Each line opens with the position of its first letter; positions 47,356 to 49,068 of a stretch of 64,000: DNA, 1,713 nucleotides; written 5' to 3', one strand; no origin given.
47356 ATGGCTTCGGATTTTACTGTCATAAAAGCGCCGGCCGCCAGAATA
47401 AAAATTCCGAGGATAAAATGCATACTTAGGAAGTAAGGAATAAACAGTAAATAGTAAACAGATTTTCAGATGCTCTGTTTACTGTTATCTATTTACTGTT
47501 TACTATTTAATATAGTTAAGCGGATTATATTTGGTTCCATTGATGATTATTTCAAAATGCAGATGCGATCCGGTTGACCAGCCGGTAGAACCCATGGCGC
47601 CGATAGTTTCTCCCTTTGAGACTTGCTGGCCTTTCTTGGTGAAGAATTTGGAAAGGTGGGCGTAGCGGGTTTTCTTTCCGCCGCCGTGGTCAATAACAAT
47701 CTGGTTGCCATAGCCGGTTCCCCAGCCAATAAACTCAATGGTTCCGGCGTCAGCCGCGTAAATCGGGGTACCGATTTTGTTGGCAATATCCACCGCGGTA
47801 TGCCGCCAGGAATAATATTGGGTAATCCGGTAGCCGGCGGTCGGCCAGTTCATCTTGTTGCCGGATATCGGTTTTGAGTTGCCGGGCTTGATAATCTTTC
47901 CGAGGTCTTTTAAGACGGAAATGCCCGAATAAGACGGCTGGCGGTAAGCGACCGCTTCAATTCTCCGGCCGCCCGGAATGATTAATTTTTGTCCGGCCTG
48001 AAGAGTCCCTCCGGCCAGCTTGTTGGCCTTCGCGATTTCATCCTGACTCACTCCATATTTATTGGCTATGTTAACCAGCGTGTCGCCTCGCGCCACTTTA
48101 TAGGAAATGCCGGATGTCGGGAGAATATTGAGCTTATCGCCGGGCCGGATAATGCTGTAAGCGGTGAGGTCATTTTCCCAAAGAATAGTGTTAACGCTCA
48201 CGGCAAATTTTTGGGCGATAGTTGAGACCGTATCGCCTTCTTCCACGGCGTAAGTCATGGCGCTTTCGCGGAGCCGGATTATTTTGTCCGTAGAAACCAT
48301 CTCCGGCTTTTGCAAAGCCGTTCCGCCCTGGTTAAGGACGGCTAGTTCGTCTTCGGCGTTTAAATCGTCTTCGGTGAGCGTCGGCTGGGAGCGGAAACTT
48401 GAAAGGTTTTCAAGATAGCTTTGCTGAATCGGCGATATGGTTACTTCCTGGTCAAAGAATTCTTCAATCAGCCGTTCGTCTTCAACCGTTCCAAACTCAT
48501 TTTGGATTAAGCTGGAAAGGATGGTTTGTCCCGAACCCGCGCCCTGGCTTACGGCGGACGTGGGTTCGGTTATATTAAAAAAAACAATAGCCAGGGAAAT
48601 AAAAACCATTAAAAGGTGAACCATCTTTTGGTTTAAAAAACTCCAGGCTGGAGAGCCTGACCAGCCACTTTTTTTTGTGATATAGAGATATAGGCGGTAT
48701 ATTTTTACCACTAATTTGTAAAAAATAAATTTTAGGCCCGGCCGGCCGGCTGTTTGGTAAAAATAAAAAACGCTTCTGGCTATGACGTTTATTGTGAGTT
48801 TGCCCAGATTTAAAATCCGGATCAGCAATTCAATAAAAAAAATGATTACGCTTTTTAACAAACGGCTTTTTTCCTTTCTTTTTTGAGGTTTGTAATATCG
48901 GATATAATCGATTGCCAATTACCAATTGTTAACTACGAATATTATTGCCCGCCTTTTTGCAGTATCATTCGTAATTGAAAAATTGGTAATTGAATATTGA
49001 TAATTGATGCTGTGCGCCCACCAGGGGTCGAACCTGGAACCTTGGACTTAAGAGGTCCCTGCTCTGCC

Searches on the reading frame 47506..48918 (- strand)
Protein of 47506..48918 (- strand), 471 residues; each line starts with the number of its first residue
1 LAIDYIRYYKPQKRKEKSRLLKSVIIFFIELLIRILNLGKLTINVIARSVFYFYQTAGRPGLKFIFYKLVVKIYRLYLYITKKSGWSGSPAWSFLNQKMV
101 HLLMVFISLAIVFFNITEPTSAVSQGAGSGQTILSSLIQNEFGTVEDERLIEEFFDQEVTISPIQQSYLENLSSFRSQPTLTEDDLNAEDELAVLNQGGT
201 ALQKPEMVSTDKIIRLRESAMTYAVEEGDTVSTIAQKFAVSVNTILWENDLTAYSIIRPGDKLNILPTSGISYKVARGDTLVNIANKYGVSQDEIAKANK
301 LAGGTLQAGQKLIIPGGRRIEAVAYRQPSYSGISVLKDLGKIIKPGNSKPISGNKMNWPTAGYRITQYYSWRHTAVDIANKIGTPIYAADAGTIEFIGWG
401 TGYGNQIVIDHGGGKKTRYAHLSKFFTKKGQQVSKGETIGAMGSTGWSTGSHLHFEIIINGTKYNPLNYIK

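Call 60: search_protein_families(library=pfam, proteins=[window:47506-48918:-], max_evalue=0.00001)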
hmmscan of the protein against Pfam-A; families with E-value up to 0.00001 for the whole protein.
window:47506-48918:- (471 aa): 4 families
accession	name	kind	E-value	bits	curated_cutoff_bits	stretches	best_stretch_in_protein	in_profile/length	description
PF01551.29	Peptidase_M23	-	2.9e-33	114.4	28.7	1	373-466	3-96/96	Peptidase family M23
PF01476.26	LysM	-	2.5e-25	88.6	20.9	2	273-315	1-43/43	LysM domain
PF23473.1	LysM3_LYK4_5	-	6.8e-15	55.3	29.3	1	221-257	3-39/48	LYK4/5 LysM3 domain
PF23446.1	LysM1_NFP_LYK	-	5.2e-07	30.9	36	0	279-315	16-54/60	NFP/LYK LysM1 domain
